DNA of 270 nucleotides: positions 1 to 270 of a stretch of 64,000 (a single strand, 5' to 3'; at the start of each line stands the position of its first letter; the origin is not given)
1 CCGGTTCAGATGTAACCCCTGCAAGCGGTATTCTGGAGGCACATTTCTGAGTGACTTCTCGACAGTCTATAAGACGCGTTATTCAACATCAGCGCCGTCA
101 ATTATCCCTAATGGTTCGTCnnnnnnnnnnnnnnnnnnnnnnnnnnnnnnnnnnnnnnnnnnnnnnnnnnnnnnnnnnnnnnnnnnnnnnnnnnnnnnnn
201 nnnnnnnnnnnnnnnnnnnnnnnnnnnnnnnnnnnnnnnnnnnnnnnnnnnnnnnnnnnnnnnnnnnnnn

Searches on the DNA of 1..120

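Call 80: search_rna_families(source=window, start=1, end=120, threshold=evalue, max_evalue=1)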
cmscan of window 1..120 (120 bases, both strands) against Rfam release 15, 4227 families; matches with E-value up to 1: 1.
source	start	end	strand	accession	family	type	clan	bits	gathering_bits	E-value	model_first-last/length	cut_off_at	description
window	87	118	-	RF01119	sR32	Gene; snRNA; snoRNA; CD-box;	-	10.3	40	0.81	26-57/57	no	Small nucleolar RNA sR32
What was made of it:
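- Checked: No 6S RNA match could be obtained for 1-120 (call 80).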
